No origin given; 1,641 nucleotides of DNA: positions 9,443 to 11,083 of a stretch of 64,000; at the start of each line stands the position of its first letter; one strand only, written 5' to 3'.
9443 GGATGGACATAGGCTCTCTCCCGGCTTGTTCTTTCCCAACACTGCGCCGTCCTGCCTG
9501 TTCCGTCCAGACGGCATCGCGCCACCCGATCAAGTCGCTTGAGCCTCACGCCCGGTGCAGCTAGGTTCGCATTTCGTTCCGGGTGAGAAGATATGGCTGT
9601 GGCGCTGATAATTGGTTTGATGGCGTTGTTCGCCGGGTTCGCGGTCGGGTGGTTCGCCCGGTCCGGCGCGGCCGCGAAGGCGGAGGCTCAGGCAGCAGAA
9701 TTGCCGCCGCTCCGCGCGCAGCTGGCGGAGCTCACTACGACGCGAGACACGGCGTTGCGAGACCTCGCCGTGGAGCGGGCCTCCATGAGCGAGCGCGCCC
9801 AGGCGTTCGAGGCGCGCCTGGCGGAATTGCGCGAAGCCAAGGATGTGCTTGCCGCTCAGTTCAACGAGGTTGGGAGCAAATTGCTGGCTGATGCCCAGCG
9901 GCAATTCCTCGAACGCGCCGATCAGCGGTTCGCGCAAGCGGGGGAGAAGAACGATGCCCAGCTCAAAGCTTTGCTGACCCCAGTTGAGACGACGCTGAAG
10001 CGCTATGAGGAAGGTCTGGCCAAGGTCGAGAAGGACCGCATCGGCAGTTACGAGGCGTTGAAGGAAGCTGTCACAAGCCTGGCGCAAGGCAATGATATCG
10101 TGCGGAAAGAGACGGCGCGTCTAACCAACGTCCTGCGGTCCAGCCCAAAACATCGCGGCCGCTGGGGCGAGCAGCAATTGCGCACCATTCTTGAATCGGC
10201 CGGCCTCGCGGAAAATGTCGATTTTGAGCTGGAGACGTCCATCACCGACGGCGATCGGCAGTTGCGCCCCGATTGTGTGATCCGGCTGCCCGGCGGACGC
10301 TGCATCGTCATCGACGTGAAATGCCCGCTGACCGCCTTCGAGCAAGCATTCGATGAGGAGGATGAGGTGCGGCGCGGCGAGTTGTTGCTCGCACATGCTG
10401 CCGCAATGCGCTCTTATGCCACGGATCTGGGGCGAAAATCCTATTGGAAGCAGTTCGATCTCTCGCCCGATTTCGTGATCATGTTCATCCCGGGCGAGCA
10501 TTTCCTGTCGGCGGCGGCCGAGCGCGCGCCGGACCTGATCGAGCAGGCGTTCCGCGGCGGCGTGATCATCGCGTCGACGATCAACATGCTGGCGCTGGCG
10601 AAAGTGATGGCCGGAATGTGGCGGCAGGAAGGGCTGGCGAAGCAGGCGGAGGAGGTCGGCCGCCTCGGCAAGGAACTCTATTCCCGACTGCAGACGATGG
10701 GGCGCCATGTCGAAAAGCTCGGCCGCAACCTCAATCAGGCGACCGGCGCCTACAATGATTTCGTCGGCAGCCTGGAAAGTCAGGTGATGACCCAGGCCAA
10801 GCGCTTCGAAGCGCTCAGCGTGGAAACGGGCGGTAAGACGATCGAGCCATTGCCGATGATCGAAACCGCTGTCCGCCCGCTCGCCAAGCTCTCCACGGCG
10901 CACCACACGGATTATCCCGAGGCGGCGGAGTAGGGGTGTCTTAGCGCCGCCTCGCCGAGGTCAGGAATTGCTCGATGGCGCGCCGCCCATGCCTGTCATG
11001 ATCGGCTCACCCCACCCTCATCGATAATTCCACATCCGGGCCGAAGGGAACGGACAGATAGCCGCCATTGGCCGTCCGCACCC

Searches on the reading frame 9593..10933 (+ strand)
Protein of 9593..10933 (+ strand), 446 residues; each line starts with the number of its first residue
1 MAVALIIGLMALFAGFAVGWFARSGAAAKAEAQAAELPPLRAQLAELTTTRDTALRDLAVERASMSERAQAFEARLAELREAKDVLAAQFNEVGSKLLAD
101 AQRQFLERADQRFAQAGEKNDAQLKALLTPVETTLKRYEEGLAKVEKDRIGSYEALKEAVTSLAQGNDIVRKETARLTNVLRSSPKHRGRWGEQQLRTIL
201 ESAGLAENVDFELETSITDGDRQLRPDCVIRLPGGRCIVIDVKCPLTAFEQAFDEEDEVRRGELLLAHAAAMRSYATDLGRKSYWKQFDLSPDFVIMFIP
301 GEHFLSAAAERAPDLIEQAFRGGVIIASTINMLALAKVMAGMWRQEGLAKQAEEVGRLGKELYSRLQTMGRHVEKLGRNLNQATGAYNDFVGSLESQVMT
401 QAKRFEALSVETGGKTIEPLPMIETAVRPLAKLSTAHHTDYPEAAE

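Call 65: search_protein_families(library=pfam, proteins=[window:9593-10933:+], max_evalue=0.1)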
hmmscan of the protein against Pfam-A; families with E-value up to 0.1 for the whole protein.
window:9593-10933:+ (446 aa): 2 families
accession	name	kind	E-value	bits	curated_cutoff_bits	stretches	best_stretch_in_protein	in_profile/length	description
PF02646.22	RmuC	-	5.3e-92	308.5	26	1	123-412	2-288/291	RmuC family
PF07926.17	TPR_MLP1_2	-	0.013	16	36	1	35-89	64-118/129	TPR/MLP1/MLP2-like protein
